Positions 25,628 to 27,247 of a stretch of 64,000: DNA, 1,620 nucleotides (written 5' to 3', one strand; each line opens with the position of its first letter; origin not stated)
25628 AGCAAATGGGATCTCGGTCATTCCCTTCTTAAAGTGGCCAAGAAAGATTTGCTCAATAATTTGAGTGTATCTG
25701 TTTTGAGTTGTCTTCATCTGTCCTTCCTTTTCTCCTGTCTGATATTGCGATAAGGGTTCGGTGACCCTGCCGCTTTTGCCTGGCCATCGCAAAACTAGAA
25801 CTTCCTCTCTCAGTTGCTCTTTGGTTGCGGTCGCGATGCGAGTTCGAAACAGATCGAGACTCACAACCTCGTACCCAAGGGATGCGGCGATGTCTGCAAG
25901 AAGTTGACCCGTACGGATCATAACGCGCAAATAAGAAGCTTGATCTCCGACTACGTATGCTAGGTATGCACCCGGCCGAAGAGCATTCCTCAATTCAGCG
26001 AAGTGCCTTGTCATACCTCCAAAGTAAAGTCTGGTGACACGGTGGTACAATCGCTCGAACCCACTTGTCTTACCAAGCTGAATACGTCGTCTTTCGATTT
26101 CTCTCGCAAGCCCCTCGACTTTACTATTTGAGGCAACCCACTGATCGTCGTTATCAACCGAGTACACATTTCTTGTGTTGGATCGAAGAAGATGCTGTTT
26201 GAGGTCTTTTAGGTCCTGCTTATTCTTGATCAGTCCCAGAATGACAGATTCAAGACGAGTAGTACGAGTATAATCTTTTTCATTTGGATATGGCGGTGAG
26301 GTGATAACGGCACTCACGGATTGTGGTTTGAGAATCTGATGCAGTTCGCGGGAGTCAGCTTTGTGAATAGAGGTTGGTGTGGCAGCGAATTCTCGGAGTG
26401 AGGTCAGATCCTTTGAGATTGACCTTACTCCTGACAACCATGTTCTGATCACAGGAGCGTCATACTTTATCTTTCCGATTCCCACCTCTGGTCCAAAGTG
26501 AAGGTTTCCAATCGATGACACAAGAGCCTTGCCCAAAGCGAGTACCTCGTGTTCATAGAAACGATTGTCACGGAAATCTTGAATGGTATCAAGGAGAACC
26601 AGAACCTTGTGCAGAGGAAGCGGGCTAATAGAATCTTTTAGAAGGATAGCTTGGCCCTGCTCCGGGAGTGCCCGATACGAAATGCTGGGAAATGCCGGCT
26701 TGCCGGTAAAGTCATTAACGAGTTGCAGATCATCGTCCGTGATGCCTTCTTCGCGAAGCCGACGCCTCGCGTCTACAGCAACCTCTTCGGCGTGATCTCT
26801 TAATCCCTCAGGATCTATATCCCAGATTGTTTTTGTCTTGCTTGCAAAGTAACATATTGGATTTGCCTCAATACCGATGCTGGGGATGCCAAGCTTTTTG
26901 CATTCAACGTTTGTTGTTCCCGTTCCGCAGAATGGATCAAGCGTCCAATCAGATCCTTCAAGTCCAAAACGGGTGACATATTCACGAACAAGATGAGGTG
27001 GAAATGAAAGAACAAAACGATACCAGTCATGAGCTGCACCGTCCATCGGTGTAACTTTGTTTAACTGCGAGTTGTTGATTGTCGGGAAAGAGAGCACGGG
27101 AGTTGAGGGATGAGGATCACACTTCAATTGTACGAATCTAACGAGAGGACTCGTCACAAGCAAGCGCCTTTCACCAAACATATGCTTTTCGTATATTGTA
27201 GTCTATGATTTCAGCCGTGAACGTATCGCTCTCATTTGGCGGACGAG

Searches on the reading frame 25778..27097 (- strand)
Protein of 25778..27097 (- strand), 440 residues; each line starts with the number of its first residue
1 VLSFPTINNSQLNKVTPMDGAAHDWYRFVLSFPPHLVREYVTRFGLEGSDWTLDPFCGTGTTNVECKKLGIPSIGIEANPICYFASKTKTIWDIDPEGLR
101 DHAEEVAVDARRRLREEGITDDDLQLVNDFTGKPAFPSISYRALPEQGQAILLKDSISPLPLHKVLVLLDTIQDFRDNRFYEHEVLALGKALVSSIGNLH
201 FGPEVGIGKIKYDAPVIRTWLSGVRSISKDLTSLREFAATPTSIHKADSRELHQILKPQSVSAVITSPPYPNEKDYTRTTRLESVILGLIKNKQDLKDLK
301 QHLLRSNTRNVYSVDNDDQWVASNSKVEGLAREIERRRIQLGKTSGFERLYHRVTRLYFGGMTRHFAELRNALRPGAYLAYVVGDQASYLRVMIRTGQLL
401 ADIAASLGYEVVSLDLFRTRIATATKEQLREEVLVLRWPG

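Call 71: search_solved_structures(query=window:25778-27097:-, max_evalue=0.01)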
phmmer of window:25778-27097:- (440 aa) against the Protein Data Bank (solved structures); distinct sequences matched with E-value up to 0.01: 5.
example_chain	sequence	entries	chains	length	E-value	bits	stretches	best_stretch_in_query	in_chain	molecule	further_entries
2zie_A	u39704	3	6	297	1.1e-05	27.6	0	31-81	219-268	Putative modification methylase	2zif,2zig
5hek_A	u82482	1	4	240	0.0031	19.6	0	46-86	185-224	Adenine specific DNA methyltransferase (DpnA)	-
5hfj_A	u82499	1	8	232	0.0032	19.5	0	46-86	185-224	Adenine specific DNA methyltransferase (DpnA)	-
6zxw_G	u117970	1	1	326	0.0051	18.8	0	31-77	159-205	tRNA (Guanine(10)-N2)-dimethyltransferase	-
6zxv_A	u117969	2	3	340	0.0056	18.7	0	31-77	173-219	tRNA (Guanine(10)-N2)-dimethyltransferase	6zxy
